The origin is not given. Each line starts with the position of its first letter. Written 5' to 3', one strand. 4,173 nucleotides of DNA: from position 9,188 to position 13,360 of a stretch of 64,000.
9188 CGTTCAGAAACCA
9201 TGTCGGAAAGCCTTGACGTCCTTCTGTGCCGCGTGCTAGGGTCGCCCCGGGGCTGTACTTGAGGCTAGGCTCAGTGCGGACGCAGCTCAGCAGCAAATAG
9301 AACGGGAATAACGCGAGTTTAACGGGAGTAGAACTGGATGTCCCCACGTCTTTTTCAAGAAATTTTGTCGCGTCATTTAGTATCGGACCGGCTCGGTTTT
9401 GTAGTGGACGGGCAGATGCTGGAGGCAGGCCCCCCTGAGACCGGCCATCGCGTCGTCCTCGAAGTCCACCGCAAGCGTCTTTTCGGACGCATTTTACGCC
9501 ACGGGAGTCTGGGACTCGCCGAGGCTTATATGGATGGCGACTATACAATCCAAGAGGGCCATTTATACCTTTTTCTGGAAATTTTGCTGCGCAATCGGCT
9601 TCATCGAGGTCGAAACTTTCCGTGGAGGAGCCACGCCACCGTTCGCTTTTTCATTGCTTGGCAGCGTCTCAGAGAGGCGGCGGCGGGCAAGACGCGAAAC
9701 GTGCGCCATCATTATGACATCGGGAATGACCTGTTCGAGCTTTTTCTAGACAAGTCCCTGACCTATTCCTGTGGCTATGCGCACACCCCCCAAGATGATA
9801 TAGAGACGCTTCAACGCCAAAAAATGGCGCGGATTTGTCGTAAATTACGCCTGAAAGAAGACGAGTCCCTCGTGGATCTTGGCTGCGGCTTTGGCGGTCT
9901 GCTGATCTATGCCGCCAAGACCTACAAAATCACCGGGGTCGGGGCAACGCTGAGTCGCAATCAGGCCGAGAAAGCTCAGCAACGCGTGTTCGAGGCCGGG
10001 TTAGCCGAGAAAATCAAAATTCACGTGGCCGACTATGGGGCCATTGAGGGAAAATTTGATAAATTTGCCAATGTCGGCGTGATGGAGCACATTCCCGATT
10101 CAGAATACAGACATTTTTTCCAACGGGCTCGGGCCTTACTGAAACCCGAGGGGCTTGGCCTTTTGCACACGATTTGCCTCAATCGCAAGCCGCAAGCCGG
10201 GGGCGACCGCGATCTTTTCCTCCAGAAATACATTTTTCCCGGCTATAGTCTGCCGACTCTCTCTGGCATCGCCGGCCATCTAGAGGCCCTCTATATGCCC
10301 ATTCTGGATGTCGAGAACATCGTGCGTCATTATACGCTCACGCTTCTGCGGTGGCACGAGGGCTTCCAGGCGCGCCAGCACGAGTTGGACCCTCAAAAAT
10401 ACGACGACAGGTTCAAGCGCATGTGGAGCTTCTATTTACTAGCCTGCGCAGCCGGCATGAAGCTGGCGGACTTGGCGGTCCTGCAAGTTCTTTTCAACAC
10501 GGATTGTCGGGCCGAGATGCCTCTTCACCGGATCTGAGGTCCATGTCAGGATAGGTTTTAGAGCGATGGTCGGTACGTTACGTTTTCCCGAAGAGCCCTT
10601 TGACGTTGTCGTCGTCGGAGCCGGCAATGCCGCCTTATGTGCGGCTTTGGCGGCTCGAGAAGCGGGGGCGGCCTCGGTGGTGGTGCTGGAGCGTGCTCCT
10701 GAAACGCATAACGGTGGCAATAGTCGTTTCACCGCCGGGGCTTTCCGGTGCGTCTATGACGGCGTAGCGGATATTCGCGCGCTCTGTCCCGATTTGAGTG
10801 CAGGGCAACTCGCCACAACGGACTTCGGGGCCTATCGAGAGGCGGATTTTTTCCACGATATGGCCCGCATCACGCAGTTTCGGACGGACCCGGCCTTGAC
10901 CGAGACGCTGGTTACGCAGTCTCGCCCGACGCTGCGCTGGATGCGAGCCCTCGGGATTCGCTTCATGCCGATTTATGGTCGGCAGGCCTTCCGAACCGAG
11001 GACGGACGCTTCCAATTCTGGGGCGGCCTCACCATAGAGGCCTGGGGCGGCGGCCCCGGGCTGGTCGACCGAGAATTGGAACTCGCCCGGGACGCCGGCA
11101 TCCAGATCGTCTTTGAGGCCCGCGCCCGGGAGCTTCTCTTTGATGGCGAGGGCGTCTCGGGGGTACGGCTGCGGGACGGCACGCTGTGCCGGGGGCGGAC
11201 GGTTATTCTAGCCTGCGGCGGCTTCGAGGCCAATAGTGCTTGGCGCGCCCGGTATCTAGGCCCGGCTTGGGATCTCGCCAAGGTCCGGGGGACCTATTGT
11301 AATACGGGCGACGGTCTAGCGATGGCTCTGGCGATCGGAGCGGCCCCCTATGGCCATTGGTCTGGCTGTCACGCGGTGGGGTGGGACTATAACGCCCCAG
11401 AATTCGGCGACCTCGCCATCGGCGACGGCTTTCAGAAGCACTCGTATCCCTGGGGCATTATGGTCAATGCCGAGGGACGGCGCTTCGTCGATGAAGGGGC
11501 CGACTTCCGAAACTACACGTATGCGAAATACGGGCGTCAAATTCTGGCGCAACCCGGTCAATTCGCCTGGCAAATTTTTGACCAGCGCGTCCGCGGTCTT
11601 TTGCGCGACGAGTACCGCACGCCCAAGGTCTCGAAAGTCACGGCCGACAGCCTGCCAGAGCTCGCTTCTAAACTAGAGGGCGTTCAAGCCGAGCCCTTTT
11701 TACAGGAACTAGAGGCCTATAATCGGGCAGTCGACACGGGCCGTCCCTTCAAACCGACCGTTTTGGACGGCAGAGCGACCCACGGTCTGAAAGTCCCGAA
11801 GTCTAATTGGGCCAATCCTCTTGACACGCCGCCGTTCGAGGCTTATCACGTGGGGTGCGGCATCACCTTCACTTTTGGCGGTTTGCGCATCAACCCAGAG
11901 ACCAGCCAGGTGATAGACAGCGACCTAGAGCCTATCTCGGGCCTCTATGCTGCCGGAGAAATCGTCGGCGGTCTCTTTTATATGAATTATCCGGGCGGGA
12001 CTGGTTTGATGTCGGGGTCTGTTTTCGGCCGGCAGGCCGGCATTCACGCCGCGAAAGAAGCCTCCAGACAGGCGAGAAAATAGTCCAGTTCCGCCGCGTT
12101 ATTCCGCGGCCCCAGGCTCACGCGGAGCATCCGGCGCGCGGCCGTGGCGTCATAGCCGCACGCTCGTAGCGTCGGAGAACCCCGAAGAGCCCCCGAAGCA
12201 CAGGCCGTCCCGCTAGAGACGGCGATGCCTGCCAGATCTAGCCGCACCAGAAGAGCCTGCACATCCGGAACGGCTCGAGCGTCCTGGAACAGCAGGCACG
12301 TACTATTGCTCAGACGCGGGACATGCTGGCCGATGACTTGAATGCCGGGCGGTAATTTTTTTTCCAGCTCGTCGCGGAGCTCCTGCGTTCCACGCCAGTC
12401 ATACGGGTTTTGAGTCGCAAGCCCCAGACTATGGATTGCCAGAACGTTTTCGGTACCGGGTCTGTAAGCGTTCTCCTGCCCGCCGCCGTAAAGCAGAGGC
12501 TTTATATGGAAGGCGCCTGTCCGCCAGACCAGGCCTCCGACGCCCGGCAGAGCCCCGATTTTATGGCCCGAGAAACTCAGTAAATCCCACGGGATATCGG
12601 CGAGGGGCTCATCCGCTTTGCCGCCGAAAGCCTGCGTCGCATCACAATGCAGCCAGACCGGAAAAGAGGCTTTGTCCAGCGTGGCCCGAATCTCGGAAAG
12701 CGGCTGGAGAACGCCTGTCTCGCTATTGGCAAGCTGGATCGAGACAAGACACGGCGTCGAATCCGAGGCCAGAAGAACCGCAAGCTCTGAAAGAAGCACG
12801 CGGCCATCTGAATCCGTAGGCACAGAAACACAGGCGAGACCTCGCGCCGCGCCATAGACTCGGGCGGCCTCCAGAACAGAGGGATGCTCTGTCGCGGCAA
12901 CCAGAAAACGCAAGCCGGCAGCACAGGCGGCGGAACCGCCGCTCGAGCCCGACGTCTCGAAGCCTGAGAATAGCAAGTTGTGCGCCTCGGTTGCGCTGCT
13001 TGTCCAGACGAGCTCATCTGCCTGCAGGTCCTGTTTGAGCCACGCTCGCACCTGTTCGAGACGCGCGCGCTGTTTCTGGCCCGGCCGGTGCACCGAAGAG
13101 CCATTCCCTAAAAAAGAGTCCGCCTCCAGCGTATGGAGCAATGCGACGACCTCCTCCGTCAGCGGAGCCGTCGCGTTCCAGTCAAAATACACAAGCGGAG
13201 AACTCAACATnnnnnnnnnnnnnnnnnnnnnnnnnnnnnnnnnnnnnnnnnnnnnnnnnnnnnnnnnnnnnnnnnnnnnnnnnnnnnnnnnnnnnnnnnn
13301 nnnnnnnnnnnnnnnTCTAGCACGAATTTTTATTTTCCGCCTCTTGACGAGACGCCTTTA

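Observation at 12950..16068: Four-fold reiterated divergent-promoter cassette carrying 5' stubs of a cysteine desulfurase and an acyl-CoA ligase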

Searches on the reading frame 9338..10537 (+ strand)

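Call 9: search_protein_families(library=pfam, proteins=[window:9338-10537:+], max_evalue=0.01)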
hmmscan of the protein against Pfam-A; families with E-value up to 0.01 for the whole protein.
window:9338-10537:+ (399 aa): 8 families
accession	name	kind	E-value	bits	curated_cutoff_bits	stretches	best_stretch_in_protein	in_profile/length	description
PF02353.26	CMAS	-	1.9e-71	241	27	1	118-383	6-272/273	Mycolic acid cyclopropane synthetase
PF13649.12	Methyltransf_25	-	4.3e-12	47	27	1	179-272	2-97/97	Methyltransferase domain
PF13489.12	Methyltransf_23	-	3.8e-09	36.9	27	1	161-282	7-122/164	Methyltransferase domain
PF08241.18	Methyltransf_11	-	2.7e-08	34.8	21.2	1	179-273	1-92/95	Methyltransferase domain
PF08242.18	Methyltransf_12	-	1.7e-07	32.3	30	1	179-272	1-96/98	Methyltransferase domain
PF13847.12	Methyltransf_31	-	9.6e-06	25.8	27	1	173-280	2-113/145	Methyltransferase domain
PF08123.19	DOT1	-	0.00032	20.8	23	1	159-216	27-85/205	Histone methylation protein DOT1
PF05891.18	Methyltransf_PK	-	0.0035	17.4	27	1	146-273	26-156/218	AdoMet dependent proline di-methyltransferase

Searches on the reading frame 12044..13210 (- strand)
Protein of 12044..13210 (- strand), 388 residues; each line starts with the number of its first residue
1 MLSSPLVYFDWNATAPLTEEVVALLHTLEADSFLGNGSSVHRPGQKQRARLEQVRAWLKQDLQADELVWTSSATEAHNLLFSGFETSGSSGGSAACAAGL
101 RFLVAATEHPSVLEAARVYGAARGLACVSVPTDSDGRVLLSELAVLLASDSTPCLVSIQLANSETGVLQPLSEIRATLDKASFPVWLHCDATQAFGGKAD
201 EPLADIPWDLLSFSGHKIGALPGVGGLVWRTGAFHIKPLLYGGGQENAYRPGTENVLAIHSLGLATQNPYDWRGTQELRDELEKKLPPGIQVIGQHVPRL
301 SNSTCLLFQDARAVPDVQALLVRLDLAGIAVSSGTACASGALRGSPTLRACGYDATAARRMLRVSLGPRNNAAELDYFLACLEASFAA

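Call 9: search_protein_families(library=pfam, proteins=[window:12044-13210:-], max_evalue=0.01)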
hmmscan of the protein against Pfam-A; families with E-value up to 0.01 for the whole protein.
window:12044-13210:- (388 aa): 1 family
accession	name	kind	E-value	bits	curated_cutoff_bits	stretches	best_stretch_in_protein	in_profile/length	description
PF00266.25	Aminotran_5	-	1.9e-37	129.5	21.5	1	7-378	1-371/371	Aminotransferase class-V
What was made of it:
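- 12044..13210 (-): Real cysteine desulfurase family gene (388 aa). Its first 87 codons (12950-13210) form stub segment S of unit A. PF00266 matched 1-371/371, E=1.9e-37 (call 9).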

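Call 14: find_encoding_contigs(protein=window:12044-13210:-, flank=10000, max_places=10)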
Protein window:12044-13210:- (388 aa): no gene with exactly this product is on record in the collection.

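Call 20: find_homologous_proteins(query=window:12044-13210:-)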
Query window:12044-13210:- (388 aa): 2092 proteins with E <= 0.001 among 8000 candidates; the best 120 are listed.
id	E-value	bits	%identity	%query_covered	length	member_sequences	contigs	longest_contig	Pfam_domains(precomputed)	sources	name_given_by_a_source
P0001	5.2e-252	854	98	100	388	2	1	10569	PF00266.26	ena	-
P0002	1.3e-59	220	43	97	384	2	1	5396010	PF00266.26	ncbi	ncbi:MAG: cysteine desulfurase family protein [Acuticoccus sp.]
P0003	3.7e-57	212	38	96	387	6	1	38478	PF00266.26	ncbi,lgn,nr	ncbi:MAG: cysteine desulfurase family protein [Alphaproteobacteria bacterium]|nr:cysteine desulfuras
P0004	4.2e-57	212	40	97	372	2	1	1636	PF00266.26,PF01212.28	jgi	jgi:cysteine desulfurase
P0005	1.3e-56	211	41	97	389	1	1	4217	PF00266.26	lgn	-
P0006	2.5e-56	210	41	97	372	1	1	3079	PF00266.26,PF01212.28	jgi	jgi:cysteine desulfurase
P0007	4.4e-55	206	41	97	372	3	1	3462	PF00266.26,PF01212.28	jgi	-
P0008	1.1e-54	204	40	97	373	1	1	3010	PF00266.26,PF01212.28,PF01041.24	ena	-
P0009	1.2e-54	204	39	96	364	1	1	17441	PF00155.28,PF00266.26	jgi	jgi:cysteine desulfurase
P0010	1.5e-54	204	40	96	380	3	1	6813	PF00266.26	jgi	-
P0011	2.1e-54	203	39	96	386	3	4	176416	PF00155.28,PF00266.26,PF01212.28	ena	-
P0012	2.9e-54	203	38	98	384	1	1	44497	PF00282.26,PF00266.26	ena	-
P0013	3.7e-54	202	39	98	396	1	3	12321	PF00266.26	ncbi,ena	-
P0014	3.9e-54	202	40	97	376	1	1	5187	PF00266.26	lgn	-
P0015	6.6e-54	202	39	98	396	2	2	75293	PF00266.26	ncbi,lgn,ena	-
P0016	7.3e-54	202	41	97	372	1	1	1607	PF00266.26,PF01041.24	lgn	-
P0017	8.2e-54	201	42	97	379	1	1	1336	PF00266.26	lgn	-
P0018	9.4e-54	201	39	98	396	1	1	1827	PF00266.26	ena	-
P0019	1.2e-53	201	37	97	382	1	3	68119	PF00155.28,PF00266.26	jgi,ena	jgi:cysteine desulfurase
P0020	1.5e-53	200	41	97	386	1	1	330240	PF00266.26,PF01212.28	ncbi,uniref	ncbi:cysteine desulfurase family protein [Thiohalorhabdus methylotrophus]|uniref:Cysteine desulfuras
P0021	1.6e-53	200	38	96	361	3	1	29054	PF00155.28,PF00266.26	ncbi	-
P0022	2.7e-53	200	39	97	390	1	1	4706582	PF00266.26,PF01212.28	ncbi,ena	-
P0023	2.8e-53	200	39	96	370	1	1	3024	PF00155.28,PF00266.26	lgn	-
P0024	3.3e-53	199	39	97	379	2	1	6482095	PF00266.26,PF01212.28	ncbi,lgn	ncbi:MAG: cysteine desulfurase family protein [Devosia sp.]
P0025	5.6e-53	199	38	96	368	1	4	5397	PF00155.28,PF00266.26,PF01212.28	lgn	-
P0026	1.0e-52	198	38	96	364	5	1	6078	PF00155.28,PF00266.26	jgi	jgi:cysteine desulfurase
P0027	1.4e-52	197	40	98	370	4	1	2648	PF00266.26,PF01212.28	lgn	-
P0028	1.7e-52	197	38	98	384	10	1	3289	PF00155.28,PF00266.26,PF01212.28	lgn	-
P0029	1.7e-52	197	36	97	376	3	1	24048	PF00155.28,PF00266.26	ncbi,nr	ncbi:MAG: cysteine desulfurase [Methylococcaceae bacterium]|nr:cysteine desulfurase [Methylococcacea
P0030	6.5e-52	195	41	98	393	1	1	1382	PF00266.26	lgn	-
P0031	7.7e-52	195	38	96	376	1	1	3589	PF00266.26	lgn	-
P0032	1.0e-51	194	38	95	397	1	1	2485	PF00266.26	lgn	-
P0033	1.1e-51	194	38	97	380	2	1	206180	PF00266.26,PF01212.28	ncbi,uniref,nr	ncbi:aminotransferase class V-fold PLP-dependent enzyme [Acuticoccus sp. M5D2P5]|uniref:cysteine des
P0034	1.3e-51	194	39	96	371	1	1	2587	PF00266.26,PF01212.28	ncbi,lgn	-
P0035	1.5e-51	194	41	96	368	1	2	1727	PF00266.26,PF01212.28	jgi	-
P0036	1.7e-51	194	39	98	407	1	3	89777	PF00266.26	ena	-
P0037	2.3e-51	193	39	97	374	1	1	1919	PF00266.26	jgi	-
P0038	2.4e-51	193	38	98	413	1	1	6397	PF00266.26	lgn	-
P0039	2.8e-51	193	38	96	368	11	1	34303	PF00155.28,PF00266.26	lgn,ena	-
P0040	3.4e-51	193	39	98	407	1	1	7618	PF00266.26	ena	-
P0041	4.0e-51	192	39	97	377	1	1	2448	PF00266.26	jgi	jgi:cysteine desulfurase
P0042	5.5e-51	192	38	96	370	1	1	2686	PF00266.26,PF01212.28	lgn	-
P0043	6.2e-51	192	40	97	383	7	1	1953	PF00266.26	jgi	-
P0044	6.7e-51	192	35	99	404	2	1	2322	PF00266.26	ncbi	-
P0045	9.6e-51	191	36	99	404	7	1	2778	PF00266.26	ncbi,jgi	jgi:cysteine desulfurase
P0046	1.0e-50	191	38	97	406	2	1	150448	PF00266.26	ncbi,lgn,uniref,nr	ncbi:cysteine desulfurase family protein [Pseudochelatococcus contaminans]|uniref:Cysteine desulfura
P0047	1.2e-50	191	41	97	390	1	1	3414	PF00155.28,PF00266.26,PF01212.28,PF01041.24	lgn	-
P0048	1.6e-50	191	40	95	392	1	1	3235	PF00266.26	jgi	jgi:cysteine desulfurase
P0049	1.8e-50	190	38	98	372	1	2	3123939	PF00266.26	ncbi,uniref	ncbi:cysteine desulfurase family protein [Niveispirillum fermenti]|uniref:cysteine desulfurase famil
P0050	1.9e-50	190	40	97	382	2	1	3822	PF00155.28,PF00266.26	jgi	-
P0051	2.4e-50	190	37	96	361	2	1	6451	PF00266.26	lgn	-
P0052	2.5e-50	190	38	98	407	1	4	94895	PF00266.26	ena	-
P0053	5.8e-50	189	39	97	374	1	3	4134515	PF00266.26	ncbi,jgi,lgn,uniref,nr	ncbi:cysteine desulfurase family protein [Methylococcus sp. ANG]|uniref:cysteine desulfurase family 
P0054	7.6e-50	188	39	96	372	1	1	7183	PF00266.26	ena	-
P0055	1.2e-49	188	38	97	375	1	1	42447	PF00155.28,PF00266.26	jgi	-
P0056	1.4e-49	187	36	99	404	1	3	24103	PF00266.26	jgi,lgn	-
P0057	1.5e-49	187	42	96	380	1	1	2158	PF00266.26,PF01212.28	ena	-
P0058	1.9e-49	187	36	99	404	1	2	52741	PF00266.26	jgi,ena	-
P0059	2.1e-49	187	38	97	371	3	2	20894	PF00155.28,PF00266.26,PF01212.28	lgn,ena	-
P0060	2.7e-49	186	39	96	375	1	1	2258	PF00266.26,PF01041.24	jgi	jgi:cysteine desulfurase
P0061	3.4e-49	186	38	97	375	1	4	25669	PF00155.28,PF00266.26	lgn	-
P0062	3.4e-49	186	41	98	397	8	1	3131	PF00266.26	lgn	-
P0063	3.5e-49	186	35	99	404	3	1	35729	PF00266.26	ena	-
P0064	4.6e-49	186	36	99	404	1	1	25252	PF00266.26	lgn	-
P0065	5.1e-49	186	36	99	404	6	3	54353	PF00266.26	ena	-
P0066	5.5e-49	185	37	98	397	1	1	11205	PF00266.26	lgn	-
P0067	6.1e-49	185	38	97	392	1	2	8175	PF00266.26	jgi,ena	-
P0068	6.2e-49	185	37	99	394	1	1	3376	PF00266.26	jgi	jgi:cysteine desulfurase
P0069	6.4e-49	185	37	97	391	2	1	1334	PF00266.26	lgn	-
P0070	7.2e-49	185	35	99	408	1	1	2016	PF00266.26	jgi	jgi:cysteine desulfurase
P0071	7.5e-49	185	35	99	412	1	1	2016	PF00266.26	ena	-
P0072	9.9e-49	185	39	96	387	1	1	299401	PF00266.26,PF01212.28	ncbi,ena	-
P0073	1.2e-48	184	37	99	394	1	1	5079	PF00266.26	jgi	jgi:cysteine desulfurase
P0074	1.2e-48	184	40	97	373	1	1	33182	PF00266.26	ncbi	ncbi:MAG: cysteine desulfurase family protein [Pseudomonadota bacterium]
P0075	1.7e-48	184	39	96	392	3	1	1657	PF00155.28,PF00266.26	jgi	jgi:cysteine desulfurase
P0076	1.8e-48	184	39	97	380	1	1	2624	PF00266.26,PF01212.28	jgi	jgi:cysteine desulfurase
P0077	2.0e-48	184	41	96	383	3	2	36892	PF00266.26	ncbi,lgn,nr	ncbi:MAG TPA: cysteine desulfurase family protein [Pseudolabrys sp.]|nr:cysteine desulfurase family 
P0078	2.2e-48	183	39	97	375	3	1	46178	PF00266.26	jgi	jgi:cysteine desulfurase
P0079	2.3e-48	183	39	97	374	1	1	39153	PF00266.26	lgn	-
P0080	2.7e-48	183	40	96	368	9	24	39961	PF00155.28,PF00266.26,PF01212.28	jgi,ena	jgi:cysteine desulfurase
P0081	2.8e-48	183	40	97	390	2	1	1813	PF00266.26,PF01041.24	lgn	-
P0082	3.1e-48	183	37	98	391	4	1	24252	PF00266.26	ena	-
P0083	3.1e-48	183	41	96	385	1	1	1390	PF00155.28,PF00266.26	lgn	-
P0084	3.8e-48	183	40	94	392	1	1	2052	PF00266.26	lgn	-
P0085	3.8e-48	183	38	99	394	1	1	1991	PF00266.26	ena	-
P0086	4.8e-48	182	38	97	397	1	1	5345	PF00266.26,PF01212.28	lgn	-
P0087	5.1e-48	182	39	96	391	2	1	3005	PF00266.26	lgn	-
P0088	5.5e-48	182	40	98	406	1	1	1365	PF00266.26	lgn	-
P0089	6.3e-48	182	41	97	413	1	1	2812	PF00266.26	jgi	jgi:cysteine desulfurase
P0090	7.3e-48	182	39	96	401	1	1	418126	PF00266.26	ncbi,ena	-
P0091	7.8e-48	182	38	97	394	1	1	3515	PF00266.26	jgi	jgi:cysteine desulfurase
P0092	8.5e-48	182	38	97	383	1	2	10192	PF00266.26,PF01212.28,PF01041.24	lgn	-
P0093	9.8e-48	181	39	98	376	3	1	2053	PF00155.28,PF00266.26,PF01212.28,PF01041.24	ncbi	-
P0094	9.9e-48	181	39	95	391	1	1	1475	PF00266.26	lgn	-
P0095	1.1e-47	181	39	97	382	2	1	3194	PF00266.26,PF01212.28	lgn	-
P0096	1.2e-47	181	37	96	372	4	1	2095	PF00266.26,PF01212.28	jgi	-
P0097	1.3e-47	181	39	96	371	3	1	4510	PF00266.26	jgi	jgi:cysteine desulfurase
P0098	1.4e-47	181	38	97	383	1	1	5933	PF00266.26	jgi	jgi:cysteine desulfurase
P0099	1.6e-47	181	38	96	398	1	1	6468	PF00266.26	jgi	-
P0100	1.6e-47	181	40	99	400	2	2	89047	PF00266.26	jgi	jgi:cysteine desulfurase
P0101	1.7e-47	181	38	96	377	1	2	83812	PF00155.28,PF00266.26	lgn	-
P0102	1.8e-47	180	38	97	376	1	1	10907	PF00266.26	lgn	-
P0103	2.0e-47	180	39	98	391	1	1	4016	PF00266.26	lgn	-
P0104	2.0e-47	180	40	98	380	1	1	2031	PF00266.26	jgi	jgi:cysteine desulfurase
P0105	2.2e-47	180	38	96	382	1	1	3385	PF00266.26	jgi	jgi:cysteine desulfurase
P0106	2.4e-47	180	38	97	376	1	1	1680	PF00266.26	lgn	-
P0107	2.4e-47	180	37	97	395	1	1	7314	PF00266.26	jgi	-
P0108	2.5e-47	180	38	97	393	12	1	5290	PF00266.26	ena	-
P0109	2.7e-47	180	38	98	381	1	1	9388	PF00266.26,PF01212.28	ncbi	-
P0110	3.1e-47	180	39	96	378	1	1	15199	PF00266.26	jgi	jgi:cysteine desulfurase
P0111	3.3e-47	180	40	89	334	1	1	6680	PF00266.26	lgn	-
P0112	3.5e-47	180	39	97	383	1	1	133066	PF00266.26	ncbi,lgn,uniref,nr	ncbi:cysteine desulfurase [Siculibacillus lacustris]|uniref:Cysteine desulfurase n=1 Tax=Siculibacil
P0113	3.5e-47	180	38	96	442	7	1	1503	PF00266.26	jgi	-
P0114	3.7e-47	179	37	97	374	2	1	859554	PF00266.26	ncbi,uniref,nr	ncbi:cysteine desulfurase [Acuticoccus sediminis]|uniref:Cysteine desulfurase n=1 Tax=Acuticoccus se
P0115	3.7e-47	179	38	97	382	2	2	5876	PF00266.26,PF01212.28,PF01041.24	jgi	-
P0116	3.7e-47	179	37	98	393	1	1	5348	PF00266.26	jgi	jgi:cysteine desulfurase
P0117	3.9e-47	179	38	95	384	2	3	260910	PF00266.26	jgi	jgi:cysteine desulfurase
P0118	4.1e-47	179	37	96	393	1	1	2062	PF00266.26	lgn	-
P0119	4.1e-47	179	37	96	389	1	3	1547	PF00266.26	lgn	-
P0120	4.2e-47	179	40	97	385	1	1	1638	PF00266.26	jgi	jgi:cysteine desulfurase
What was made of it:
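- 12044..13210 (-): Homologues of about 385 aa support the ATG at 13210 (call 20).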

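Call 21: find_encoding_contigs(protein=P0001, flank=10000, max_places=10)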
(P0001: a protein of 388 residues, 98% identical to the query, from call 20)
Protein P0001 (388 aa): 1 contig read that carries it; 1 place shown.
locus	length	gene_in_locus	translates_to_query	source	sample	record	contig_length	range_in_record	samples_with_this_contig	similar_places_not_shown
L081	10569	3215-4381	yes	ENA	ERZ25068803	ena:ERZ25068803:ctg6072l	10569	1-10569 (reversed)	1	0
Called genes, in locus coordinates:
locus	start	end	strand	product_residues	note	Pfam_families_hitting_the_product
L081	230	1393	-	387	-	PF00501:AMP-binding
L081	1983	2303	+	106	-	PF00266:Aminotran_5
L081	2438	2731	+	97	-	-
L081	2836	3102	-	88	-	-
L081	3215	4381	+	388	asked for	PF00266:Aminotran_5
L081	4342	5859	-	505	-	PF00890:FAD_binding_2, PF01134:GIDA (faint), PF01266:DAO, PF03486:HI0933_like (faint), PF07992:Pyr_redox_2 (faint), PF12831:FAD_oxidored (faint)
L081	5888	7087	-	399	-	PF02353:CMAS, PF13489:Methyltransf_23, PF13847:Methyltransf_31 (weak), PF08241:Methyltransf_11, PF08242:Methyltransf_12, PF13649:Methyltransf_25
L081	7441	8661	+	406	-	PF01547:SBP_bac_1, PF13531:SBP_bac_11, PF13416:SBP_bac_8, PF13343:SBP_bac_6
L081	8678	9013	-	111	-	PF02049:FliE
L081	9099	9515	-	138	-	-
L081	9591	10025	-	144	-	-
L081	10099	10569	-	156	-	?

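Call 22: list_cluster_members(proteins=[P0001])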
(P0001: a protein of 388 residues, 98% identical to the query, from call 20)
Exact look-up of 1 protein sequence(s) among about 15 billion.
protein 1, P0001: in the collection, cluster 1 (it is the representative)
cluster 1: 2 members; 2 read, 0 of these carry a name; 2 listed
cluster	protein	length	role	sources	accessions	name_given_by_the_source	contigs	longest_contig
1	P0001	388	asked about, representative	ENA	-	-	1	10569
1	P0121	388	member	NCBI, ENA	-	-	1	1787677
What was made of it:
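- Tried and rejected: Rejected, because no second desulfurase above 43% identity exists in the protein collection (calls 20, 22).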

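Call 23: find_encoding_contigs(protein=P0121, flank=10000, max_places=10)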
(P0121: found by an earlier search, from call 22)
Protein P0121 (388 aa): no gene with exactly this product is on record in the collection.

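Call 34: search_protein_families(library=ncbifam, proteins=[window:12044-13210:-], max_evalue=1)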
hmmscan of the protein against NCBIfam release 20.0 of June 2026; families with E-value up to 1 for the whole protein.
window:12044-13210:- (388 aa): 17 families
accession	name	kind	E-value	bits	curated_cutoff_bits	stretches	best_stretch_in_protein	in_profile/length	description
TIGR03402.1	FeS_nifS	equivalog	4.2e-61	206.8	530.75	1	7-383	1-367/379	cysteine desulfurase NifS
TIGR03235.1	DNA_S_dndA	equivalog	2.7e-54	184.8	480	1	8-366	1-353/353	cysteine desulfurase DndA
TIGR03403.1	nifS_epsilon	equivalog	3e-42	144.8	587.7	1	7-382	1-369/382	NifS family cysteine desulfurase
NF010611.0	PRK14012.1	equivalog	2.3e-41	142.1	548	1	7-383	7-376/406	IscS subfamily cysteine desulfurase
NF002806.0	PRK02948.1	subfamily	5.1e-40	137.6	304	1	6-383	1-369/381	IscS subfamily cysteine desulfurase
TIGR02006.1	IscS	equivalog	1.5e-39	136.2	643.2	1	7-381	5-370/402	IscS subfamily cysteine desulfurase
TIGR01979.1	sufS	subfamily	6.3e-20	71.4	475.1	2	4-244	17-249/403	SufS family cysteine desulfurase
TIGR01977.1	am_tr_V_EF2568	hypoth_equivalog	1.5e-15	57.1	377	1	7-380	1-371/376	cysteine desulfurase family protein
NF041166.1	f2_encap_cargo1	exception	5e-12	45.7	800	2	5-244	245-475/623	family 2A encapsulin nanocompartment cargo protein cysteine desulfurase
NF006791.0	PRK09295.1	equivalog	4.6e-09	35.8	661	1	4-244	22-253/406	cysteine desulfurase SufS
TIGR03392.1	FeS_syn_CsdA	equivalog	1.3e-08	34.5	493.6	1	2-245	13-247/398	cysteine desulfurase CsdA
NF008126.0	PRK10874.1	equivalog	1.4e-08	34.3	607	1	2-245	16-250/401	cysteine desulfurase CsdA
NF040779.1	Sec_lyase_SclA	exception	4.2e-08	32.5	525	1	7-264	1-259/378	selenocysteine lyase SclA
TIGR04343.1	egtE_PLP_lyase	equivalog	4.9e-07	28.9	400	1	62-231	69-217/370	ergothioneine biosynthesis PLP-dependent enzyme EgtE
NF010006.0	PRK13479.1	equivalog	0.014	14.6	296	1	124-230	103-207/369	2-aminoethylphosphonate--pyruvate transaminase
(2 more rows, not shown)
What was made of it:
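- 12044..13210 (-): Best NCBIfam matches are NifS/DndA/IscS, all below the curated cut-offs (call 34).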
